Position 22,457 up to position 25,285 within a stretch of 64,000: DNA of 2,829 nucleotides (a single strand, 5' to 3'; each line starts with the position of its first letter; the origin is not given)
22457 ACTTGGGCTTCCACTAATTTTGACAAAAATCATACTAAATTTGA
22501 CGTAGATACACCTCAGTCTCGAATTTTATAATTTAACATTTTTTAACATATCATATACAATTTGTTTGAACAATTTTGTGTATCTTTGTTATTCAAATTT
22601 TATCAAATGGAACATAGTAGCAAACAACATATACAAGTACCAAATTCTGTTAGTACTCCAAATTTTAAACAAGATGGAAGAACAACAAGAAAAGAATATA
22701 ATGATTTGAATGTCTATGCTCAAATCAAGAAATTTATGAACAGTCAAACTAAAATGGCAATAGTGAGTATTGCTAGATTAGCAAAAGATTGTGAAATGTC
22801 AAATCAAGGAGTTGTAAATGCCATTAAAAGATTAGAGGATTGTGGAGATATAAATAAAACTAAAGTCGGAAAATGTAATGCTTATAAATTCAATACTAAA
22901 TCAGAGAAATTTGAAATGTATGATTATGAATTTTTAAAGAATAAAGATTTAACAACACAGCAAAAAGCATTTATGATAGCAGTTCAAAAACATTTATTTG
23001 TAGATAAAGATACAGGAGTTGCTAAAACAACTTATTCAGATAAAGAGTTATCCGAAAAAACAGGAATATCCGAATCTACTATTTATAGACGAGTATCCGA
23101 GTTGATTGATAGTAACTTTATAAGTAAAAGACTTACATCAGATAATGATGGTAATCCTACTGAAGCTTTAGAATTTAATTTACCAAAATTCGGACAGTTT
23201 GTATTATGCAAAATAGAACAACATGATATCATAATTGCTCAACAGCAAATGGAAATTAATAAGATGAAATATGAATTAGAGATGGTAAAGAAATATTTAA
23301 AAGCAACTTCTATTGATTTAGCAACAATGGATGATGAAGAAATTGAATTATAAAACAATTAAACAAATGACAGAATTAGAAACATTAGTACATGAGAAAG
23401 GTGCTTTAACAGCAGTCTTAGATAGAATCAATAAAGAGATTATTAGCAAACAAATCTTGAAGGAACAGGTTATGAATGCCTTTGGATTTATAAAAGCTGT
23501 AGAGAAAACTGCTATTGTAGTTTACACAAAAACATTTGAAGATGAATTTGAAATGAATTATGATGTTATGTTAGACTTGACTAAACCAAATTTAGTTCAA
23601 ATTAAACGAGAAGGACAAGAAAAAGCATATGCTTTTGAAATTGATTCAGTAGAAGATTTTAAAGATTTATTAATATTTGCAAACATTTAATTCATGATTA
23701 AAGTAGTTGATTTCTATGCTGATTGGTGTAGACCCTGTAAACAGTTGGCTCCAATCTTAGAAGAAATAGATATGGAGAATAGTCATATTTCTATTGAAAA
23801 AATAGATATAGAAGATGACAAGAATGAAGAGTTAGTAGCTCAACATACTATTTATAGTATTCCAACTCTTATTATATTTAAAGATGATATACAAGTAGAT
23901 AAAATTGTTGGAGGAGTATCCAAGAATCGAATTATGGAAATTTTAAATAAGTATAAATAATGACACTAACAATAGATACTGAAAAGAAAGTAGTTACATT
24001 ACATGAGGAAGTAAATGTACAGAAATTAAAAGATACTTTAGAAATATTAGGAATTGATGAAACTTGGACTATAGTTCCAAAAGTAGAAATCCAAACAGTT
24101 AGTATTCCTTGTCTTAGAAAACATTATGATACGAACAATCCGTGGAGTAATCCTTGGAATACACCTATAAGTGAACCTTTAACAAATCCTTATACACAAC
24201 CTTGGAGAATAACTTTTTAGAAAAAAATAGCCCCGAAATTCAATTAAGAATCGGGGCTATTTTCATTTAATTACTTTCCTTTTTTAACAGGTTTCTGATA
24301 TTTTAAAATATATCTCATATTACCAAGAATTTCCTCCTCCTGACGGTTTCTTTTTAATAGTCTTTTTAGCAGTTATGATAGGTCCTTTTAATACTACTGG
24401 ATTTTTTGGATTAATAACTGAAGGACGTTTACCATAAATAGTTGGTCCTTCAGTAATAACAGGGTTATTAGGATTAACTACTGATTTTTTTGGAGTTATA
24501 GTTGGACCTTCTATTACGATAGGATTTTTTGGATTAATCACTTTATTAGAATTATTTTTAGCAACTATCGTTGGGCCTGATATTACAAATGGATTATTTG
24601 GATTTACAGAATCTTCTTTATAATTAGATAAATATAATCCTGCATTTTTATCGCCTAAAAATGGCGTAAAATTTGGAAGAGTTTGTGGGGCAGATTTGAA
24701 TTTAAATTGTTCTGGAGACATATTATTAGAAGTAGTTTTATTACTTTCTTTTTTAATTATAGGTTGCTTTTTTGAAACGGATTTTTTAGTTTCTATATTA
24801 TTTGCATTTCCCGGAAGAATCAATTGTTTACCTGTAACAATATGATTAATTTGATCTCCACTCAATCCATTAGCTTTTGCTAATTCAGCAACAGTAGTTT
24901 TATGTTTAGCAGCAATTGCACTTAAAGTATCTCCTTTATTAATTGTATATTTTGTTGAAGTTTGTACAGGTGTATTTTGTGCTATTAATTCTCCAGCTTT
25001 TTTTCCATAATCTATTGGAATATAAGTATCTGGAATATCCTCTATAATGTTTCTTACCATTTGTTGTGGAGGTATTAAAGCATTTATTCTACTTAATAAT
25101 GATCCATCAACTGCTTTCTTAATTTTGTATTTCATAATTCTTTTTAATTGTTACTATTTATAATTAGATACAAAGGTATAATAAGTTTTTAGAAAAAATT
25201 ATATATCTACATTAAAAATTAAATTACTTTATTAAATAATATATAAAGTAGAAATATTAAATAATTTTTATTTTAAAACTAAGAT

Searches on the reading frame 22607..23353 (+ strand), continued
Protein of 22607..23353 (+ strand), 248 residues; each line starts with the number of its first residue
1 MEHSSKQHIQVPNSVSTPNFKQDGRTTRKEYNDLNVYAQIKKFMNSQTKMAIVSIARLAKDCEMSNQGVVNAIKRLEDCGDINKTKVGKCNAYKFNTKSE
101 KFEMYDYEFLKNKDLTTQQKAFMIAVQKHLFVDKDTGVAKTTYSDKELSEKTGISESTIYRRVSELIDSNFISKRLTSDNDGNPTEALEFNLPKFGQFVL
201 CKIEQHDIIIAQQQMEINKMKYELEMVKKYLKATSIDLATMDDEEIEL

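Call 57: search_protein_families(library=pfam, alignment_id=A3, max_evalue=0.01)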
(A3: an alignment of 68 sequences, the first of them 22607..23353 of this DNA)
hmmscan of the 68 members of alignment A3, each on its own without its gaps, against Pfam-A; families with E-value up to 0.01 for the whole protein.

A. member 1, window:22607-23353:+ (248 aa): 14 families
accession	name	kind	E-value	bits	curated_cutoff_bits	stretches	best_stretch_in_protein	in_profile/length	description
PF13730.12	HTH_36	-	9.7e-12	44.9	25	2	32-80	6-53/55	Helix-turn-helix domain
PF08279.18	HTH_11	-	1.1e-09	38.4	25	2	144-169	17-42/55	HTH domain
PF13412.12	HTH_24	-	3.1e-08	33.5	21.9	1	146-172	21-47/48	Winged helix-turn-helix DNA-binding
PF01978.25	TrmB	-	1.1e-05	25.6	25.6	1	146-175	26-55/68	Sugar-specific transcriptional regulator TrmB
PF24034.1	DUF7343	-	1.4e-05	25.3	27.6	0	57-91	23-57/62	Domain of unknown function (DUF7343)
PF13404.12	HTH_AsnC-type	-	4.7e-05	23.6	27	1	144-166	19-41/42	AsnC-type helix-turn-helix domain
PF12802.13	MarR_2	-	9.8e-05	22.9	27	0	146-181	24-58/61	MarR family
PF25213.1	HVO_A0261_N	-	0.00011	22.4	35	1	139-175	21-57/86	HVO_A0261 N-terminal domain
PF01047.28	MarR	-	0.00026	21.2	24.6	0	146-175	21-50/59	MarR family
PF09079.17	Cdc6_C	-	0.00062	20.1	25.1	0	113-191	4-87/96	CDC6, C terminal winged helix domain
PF21984.2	DnaD_N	-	0.00077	20.1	27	0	145-188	38-81/101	DnaD N-terminal domain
PF05732.17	RepL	-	0.0028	17.6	20.3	0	144-175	77-108/164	Firmicute plasmid replication protein (RepL)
PF14394.12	DUF4423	-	0.0093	16.2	30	0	53-99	37-83/165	Domain of unknown function (DUF4423)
PF09339.16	HTH_IclR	-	0.0096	16.1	22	0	146-173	22-49/52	IclR helix-turn-helix domain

B. families by the number of members that match (of 68 scanned): 112 families (the first 25 are shown)
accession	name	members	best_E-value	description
PF13730.12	HTH_36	68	3.6e-22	Helix-turn-helix domain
PF21984.2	DnaD_N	56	3.2e-10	DnaD N-terminal domain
PF13412.12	HTH_24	54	1.2e-11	Winged helix-turn-helix DNA-binding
PF01978.25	TrmB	44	2.3e-09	Sugar-specific transcriptional regulator TrmB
PF13545.12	HTH_Crp_2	39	1.6e-08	Crp-like helix-turn-helix domain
PF08279.18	HTH_11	32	1e-09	HTH domain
PF01047.28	MarR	31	1.4e-07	MarR family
PF00392.27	GntR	30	3.4e-08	Bacterial regulatory proteins, gntR family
PF01325.25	Fe_dep_repress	22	1.1e-06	Iron dependent repressor, N-terminal DNA binding domain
PF02082.26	Rrf2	19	0.00011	Iron-dependent Transcriptional regulator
PF09339.16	HTH_IclR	17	1.1e-07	IclR helix-turn-helix domain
PF12802.13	MarR_2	17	5.3e-07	MarR family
PF03428.19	RP-C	13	5.4e-06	Replication protein C N-terminal domain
PF13404.12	HTH_AsnC-type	12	1.1e-05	AsnC-type helix-turn-helix domain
PF05732.17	RepL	10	9.8e-09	Firmicute plasmid replication protein (RepL)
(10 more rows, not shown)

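Call 58: search_solved_structures(query=A3, max_evalue=10)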
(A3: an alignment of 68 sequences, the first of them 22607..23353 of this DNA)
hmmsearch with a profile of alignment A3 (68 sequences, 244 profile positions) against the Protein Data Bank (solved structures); distinct sequences matched with E-value up to 10: 197 (the best 60 are shown).
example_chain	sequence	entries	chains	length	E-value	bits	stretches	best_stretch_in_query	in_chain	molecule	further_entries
9vg2_A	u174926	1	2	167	0.00029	23.6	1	46-94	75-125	MarR-family transcriptional regulator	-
8za5_A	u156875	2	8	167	0.0003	23.5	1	46-94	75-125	MarR-family transcriptional regulator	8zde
5jls_A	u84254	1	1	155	0.00032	23.4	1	132-235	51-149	Adhesin competence repressor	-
3tgn_A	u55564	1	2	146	0.00038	23.2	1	132-203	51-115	Adc operon repressor AdcR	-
4aso_A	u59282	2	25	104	0.0004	23.1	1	25-98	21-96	TUBR FROM BACILLUS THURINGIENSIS PBTOXIS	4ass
3m8e_A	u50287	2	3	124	0.00064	22.4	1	24-98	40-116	Putative DNA-binding protein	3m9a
2mh2_A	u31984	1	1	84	0.00068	22.3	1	49-97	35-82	Homologous-pairing protein 2 homolog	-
5jlu_A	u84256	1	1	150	0.00085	22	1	132-218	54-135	Adhesin competence repressor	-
4lin_A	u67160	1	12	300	0.0011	21.7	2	193-236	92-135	Tail needle protein gp26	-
1q1h_A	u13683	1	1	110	0.0011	21.7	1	131-177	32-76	Transcription Factor E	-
3r0a_A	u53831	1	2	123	0.0013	21.4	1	135-208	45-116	Putative transcriptional regulator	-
3nrv_A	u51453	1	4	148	0.0013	21.4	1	43-90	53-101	Putative transcriptional regulator (MarR/EmrR family)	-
3m8f_A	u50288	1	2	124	0.0021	20.7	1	24-98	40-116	Putative DNA-binding protein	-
1i1g_A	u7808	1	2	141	0.0032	20.2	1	136-172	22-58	TRANSCRIPTIONAL REGULATOR LRPA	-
7bhy_A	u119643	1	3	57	0.004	19.8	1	119-165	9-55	Deoxyribonucleoside regulator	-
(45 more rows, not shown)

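Call 59: search_protein_families(library=ncbifam, alignment_id=A3, max_evalue=0.01)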
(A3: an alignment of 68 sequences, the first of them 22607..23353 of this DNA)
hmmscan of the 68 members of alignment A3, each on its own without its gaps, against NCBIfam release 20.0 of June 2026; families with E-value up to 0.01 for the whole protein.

A. member 1, window:22607-23353:+ (248 aa): 8 families
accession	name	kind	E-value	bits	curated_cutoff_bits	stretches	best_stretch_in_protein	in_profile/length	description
NF040939.2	trans_reg_lrs14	equivalog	8.2e-05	22.6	90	0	141-182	35-77/103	Lrs14 family HTH-type transcriptional regulator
NF040947.1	trans_reg_LysM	equivalog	9.2e-05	22.2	180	0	141-179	18-53/136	HTH-type transcriptional regulator LysM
TIGR01884.1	cas_HTH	subfamily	0.00023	20.6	60.2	1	96-175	112-189/202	CRISPR-associated CARF protein Csa3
NF053606.1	Sta1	subfamily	0.0016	18.5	80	0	141-182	33-75/100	Sta1 family transcriptional regulator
NF033788.1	HTH_metalloreg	subfamily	0.004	16.9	55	0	54-97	27-70/77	metalloregulator ArsR/SmtB family transcription factor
NF041397.1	TranRegGlpR_Halo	equivalog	0.0053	16.4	300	0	143-173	20-50/253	HTH-type transcriptional regulator GlpR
NF010762.0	PRK14165.1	equivalog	0.0084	15.4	279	0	39-103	7-73/224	winged helix-turn-helix domain-containing protein/riboflavin kinase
NF049902.1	FTL_1293_fam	exception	0.0095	16.1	170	0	140-175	20-55/150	FTL_1293 family small RNA FtrC-regulated protein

B. families by the number of members that match (of 68 scanned): 89 families (the first 25 are shown)
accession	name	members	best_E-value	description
TIGR01884.1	cas_HTH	26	1.7e-06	CRISPR-associated CARF protein Csa3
NF040939.2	trans_reg_lrs14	20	3.3e-08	Lrs14 family HTH-type transcriptional regulator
NF053606.1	Sta1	13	3.5e-07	Sta1 family transcriptional regulator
TIGR02404.1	trehalos_R_Bsub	12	2.1e-08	trehalose operon repressor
NF033788.1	HTH_metalloreg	12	3.8e-06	metalloregulator ArsR/SmtB family transcription factor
NF052281.1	rhizopine_MocR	8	0.00034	rhizopine catabolism transcriptional regulator MocR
NF038251.1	AdcR_fam_Zn_TF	7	4.9e-06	zinc-dependent MarR family transcriptional regulator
NF052282.1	PLP_TF_PdxR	7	1.1e-05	MocR-like pyridoxine biosynthesis transcription factor PdxR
NF040947.1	trans_reg_LysM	7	9.2e-05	HTH-type transcriptional regulator LysM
NF053609.1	Sul12a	6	8.8e-06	Sul12a family chromatin-organizing protein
NF040974.1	RepABC_RepC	6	0.00075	plasmid replication protein RepC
NF049902.1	FTL_1293_fam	5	0.00017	FTL_1293 family small RNA FtrC-regulated protein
NF040820.1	trans_reg_LrpA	5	0.00054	HTH-type transcriptional regulator LrpA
NF041547.1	GntR_LSA1692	5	0.00063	GntR family transcriptional regulator, LSA1692 subfamily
TIGR02944.1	suf_reg_Xantho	5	0.0008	SUF system Fe-S cluster assembly regulator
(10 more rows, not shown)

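Call 64: find_related_loci(query=A1, collection=genome_contigs, flank=3000)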
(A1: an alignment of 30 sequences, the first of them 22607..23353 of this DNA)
Query A1 (248 aa) in genome_contigs; peptide patterns used: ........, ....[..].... (x = any residue, [..] = any of these).
155 stretches matched a pattern, but none encodes a relative of the query by tblastn (E <= 1e-3).

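Call 65: search_dna_similar(query=window:22607-23353:+, collection=phages, mode=protein, max_evalue=0.001, max_rows=30)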
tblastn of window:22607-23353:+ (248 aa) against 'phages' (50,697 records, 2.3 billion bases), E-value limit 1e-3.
No match.

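Call 66: search_dna_similar(query=P0100, collection=phages, mode=protein, max_evalue=0.001, max_rows=15)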
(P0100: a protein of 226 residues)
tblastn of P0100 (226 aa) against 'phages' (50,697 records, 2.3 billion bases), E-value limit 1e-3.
No match.

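Call 67: search_dna_similar(query=P0160, collection=phages, mode=protein, max_evalue=0.001, max_rows=15)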
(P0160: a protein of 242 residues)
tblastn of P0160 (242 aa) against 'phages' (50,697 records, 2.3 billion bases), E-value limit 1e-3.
No match.

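Call 68: search_dna_similar(query=P0190, collection=plasmids, mode=protein, max_evalue=0.001, max_rows=15)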
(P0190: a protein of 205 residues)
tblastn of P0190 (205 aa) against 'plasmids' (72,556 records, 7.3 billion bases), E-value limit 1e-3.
Records with a match: 5; places in all: 5; records where one place covers at least 80% of the query: 0.
Best place of each record, by identity: <60% 5.
By first word of the organism name: Bacillus 5.
By predicted mobility (MOB-suite, as given by PLSDB): non-mobilizable 5.
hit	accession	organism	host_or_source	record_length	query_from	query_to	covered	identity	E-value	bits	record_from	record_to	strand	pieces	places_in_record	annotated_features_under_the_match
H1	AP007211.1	Bacillus cereus NC7401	-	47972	35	98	31%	36.9%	8e-6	53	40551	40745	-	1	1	prophage LambdaBa04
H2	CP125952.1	Bacillus sp. BTAI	cell culture,Soil environment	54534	35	98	31%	36.9%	8e-6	53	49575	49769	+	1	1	record has no annotation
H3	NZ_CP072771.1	Bacillus cereus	mixed culture,Bee Honey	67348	35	98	31%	36.9%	2e-5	52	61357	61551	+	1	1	DnaD domain protein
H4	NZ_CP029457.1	Bacillus cereus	Chives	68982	13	98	42%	27.0%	2e-4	49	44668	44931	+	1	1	helix-turn-helix domain-containing protein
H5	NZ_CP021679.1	Bacillus licheniformis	cell culture,food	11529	21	96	37%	30.3%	2e-5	52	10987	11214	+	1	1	helix-turn-helix domain-containing protein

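Call 69: find_related_loci(query=P0048, collection=viral_contigs, flank=2500)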
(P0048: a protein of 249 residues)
Query P0048 (249 aa) in viral_contigs; peptide patterns used: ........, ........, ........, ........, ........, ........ (x = any residue, [..] = any of these).
4 stretches matched a pattern, but none encodes a relative of the query by tblastn (E <= 1e-3).

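Call 70: find_related_loci(query=P0053, collection=viral_contigs, flank=2500)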
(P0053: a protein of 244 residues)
Query P0053 (244 aa) in viral_contigs; peptide patterns used: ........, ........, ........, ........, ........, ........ (x = any residue, [..] = any of these).
9 stretches matched a pattern, but none encodes a relative of the query by tblastn (E <= 1e-3).

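Call 71: find_related_loci(query=P0057, collection=viral_contigs, flank=2500)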
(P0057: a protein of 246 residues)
Query P0057 (246 aa) in viral_contigs; peptide patterns used: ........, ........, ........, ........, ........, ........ (x = any residue, [..] = any of these).
54 stretches matched a pattern; 16 encode a relative of the query (tblastn E <= 1e-3); 16 distinct loci.
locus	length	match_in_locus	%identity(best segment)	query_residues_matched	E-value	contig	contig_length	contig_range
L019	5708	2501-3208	64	1-243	5e-104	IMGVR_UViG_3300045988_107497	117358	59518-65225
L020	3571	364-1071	64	1-243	2e-104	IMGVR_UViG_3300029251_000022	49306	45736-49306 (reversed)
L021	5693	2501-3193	64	1-238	3e-102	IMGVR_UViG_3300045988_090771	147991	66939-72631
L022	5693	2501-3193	64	1-238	3e-102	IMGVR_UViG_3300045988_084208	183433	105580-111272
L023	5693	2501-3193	64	1-238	3e-102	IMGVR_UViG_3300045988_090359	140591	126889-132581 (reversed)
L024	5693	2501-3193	64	1-238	3e-102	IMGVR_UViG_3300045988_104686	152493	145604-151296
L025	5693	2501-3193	64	1-238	3e-102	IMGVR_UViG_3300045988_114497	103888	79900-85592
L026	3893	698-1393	62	1-238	9e-101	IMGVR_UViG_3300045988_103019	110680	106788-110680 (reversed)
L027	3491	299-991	62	1-238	5e-101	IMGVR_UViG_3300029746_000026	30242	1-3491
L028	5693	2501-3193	61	1-238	3e-100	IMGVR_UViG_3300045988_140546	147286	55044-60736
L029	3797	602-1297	61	1-238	3e-100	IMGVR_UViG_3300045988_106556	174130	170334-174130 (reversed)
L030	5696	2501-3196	61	1-238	4e-100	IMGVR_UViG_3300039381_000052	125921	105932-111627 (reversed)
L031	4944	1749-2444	61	1-238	4e-100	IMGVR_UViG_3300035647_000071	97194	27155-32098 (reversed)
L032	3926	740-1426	61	1-238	3e-95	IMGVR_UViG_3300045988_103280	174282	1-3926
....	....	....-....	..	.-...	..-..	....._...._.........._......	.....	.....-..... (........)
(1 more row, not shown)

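Call 94: search_dna_similar(query=L019:2501-3223:+, collection=phages, mode=protein, max_evalue=0.001, max_rows=25)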
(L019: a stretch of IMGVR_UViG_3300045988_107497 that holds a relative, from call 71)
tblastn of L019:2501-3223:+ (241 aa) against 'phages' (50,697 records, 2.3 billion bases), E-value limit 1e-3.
No match.

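Call 109: fold_search(model_id=the predicted structure, library=viral)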
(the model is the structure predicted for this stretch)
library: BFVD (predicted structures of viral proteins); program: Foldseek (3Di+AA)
matches with E <= 10: 1666; with E <= 0.001: 65
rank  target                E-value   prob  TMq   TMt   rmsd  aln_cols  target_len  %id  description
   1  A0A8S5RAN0            2.8e-16  1.00  0.66  0.69   5.2       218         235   29  Helix-turn-helix domain protein [virus sp. ctQcs9]
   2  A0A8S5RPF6            3.0e-16  1.00  0.66  0.64   7.9       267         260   26  Helix-turn-helix domain protein [virus sp. ctrcb4]
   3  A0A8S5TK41            5.6e-07  1.00  0.35  0.50  20.4       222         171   20  Helix-turn-helix domain protein [Podoviridae sp. ctz6O13]
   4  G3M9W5                1.1e-06  1.00  0.49  0.19   9.0       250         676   14  Gp224 [Bacillus phage G]
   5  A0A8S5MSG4            1.8e-06  1.00  0.45  0.38  18.9       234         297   16  Replication initiator protein [Podoviridae sp. ctwV53]
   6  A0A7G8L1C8            4.9e-06  1.00  0.25  0.20  18.8       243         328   13  Uncharacterized protein [Escherichia phage Mt1B1_P17]
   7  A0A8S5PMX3            8.3e-06  1.00  0.44  0.41   6.8       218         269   16  Helix-turn-helix domain protein [Siphoviridae sp. ctUcA20]
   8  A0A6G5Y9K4            1.3e-05  1.00  0.21  0.21  23.3       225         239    9  (no name in the UniProt tables at hand)
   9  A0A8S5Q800            1.9e-05  1.00  0.41  0.42  12.7       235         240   12  Uncharacterized protein [Siphoviridae sp. ctdVv30]
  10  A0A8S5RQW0            2.0e-05  1.00  0.40  0.41  14.1       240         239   12  (no name in the UniProt tables at hand)
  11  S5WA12                2.1e-05  1.00  0.43  0.33   5.9       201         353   15  (no name in the UniProt tables at hand)
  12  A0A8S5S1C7            2.4e-05  1.00  0.41  0.36  21.4       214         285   16  Restriction endonuclease [Podoviridae sp. ct8Lf7]
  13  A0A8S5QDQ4            3.0e-05  1.00  0.37  0.34  19.6       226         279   15  Winged helix-turn-helix DNA-binding protein [Siphoviridae sp. ctr2f5]
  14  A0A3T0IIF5            3.0e-05  1.00  0.24  0.38  11.7       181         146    9  Uncharacterized protein [Vibrio virus vB_VspP_SBP1]
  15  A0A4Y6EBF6            4.0e-05  1.00  0.45  0.36  10.8       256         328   13  (no name in the UniProt tables at hand)
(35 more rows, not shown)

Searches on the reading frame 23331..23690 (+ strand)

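Call 12: search_protein_families(library=pfam, proteins=[window:23331-23690:+], max_evalue=0.01)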
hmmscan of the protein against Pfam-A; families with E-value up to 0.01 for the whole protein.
window:23331-23690:+ (119 aa): 1 family
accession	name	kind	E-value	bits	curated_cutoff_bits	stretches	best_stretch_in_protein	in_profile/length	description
PF06745.19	ATPase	-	0.0078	16.1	26.6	1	8-79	103-176/231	KaiC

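Call 13: search_protein_families(library=phrogs, proteins=[window:23331-23690:+], max_evalue=0.01)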
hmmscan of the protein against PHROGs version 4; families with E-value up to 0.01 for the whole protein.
window:23331-23690:+ (119 aa): 0 families

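Call 103: search_protein_families(library=phrogs, proteins=[window:23331-23690:+], max_evalue=0.001)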
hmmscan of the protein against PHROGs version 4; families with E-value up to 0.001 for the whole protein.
window:23331-23690:+ (119 aa): 0 families

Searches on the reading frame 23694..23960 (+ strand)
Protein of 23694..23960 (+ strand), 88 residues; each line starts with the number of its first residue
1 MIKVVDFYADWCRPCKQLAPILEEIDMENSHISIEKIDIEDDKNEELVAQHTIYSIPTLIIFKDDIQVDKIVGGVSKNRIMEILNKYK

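Call 12: search_protein_families(library=pfam, proteins=[window:23694-23960:+], max_evalue=0.01)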
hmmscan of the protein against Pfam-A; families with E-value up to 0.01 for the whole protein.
window:23694-23960:+ (88 aa): 6 families
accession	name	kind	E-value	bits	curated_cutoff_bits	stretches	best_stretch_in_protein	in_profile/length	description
PF00085.26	Thioredoxin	-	3.6e-20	72.3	23.5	1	4-85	22-102/103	Thioredoxin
PF13098.12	Thioredoxin_2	-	7.4e-08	33.1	27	1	4-83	9-103/104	Thioredoxin-like domain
PF13905.12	Thioredoxin_8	-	4e-06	27.5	27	0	4-28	5-29/94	Thioredoxin-like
PF14595.12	Thioredoxin_9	-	4.8e-06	26.9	25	1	3-68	44-110/129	Thioredoxin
PF13192.12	Thioredoxin_3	-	0.0014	19.1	24.8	1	10-61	8-55/76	Thioredoxin domain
PF05768.20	Glrx-like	-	0.0046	17.7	26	1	12-63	10-57/77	Glutaredoxin-like domain (DUF836)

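Call 13: search_protein_families(library=phrogs, proteins=[window:23694-23960:+], max_evalue=0.01)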
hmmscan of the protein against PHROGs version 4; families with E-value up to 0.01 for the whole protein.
window:23694-23960:+ (88 aa): 1 family
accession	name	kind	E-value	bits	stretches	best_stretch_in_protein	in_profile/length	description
phrog_22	-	DNA, RNA and nucleotide metabolism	1.5e-10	42.4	1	2-88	71-148/162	thioredoxin domain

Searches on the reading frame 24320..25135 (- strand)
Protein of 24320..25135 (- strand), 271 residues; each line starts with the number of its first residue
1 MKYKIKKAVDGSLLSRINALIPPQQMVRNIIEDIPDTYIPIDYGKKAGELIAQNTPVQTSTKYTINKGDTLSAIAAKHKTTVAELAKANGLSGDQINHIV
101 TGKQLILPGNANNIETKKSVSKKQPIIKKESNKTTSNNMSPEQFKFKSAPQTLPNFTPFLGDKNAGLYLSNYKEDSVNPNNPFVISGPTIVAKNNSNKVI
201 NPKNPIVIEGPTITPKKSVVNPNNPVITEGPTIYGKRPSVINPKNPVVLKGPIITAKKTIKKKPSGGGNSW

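Call 12: search_protein_families(library=pfam, proteins=[window:24320-25135:-], max_evalue=0.01)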
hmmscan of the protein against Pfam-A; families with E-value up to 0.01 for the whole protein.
window:24320-25135:- (271 aa): 2 families
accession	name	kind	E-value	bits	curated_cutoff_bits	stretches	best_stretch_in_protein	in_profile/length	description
PF01476.26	LysM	-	3.6e-13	49.7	20.9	1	63-108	1-43/43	LysM domain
PF23473.1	LysM3_LYK4_5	-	0.00015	22.2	29.3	1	63-97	5-39/48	LYK4/5 LysM3 domain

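Call 13: search_protein_families(library=phrogs, proteins=[window:24320-25135:-], max_evalue=0.01)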
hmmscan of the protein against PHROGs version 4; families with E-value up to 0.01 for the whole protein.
window:24320-25135:- (271 aa): 9 families
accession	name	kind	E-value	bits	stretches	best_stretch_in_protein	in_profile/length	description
phrog_4602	-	other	1.7e-12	48.8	1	53-152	27-124/220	transglycosylase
phrog_7348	-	lysis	1.9e-10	39.3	1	49-133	2093-2177/2564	endolysin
phrog_291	-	lysis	8.5e-09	35.7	1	54-128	423-495/509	endolysin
phrog_2742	-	lysis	4.9e-07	30.5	1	51-99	256-304/318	endolysin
phrog_380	-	lysis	1.3e-06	28.7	1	53-122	173-250/309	endolysin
phrog_5182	-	lysis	2.2e-06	28.5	1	51-136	208-287/321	endolysin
phrog_9611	-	lysis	1.1e-05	26.2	1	57-109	178-224/246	endolysin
phrog_14642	-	lysis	6.1e-05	23.6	1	57-137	23-94/215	endolysin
phrog_28394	-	unknown function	0.0011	19.2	1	52-132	58-139/303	-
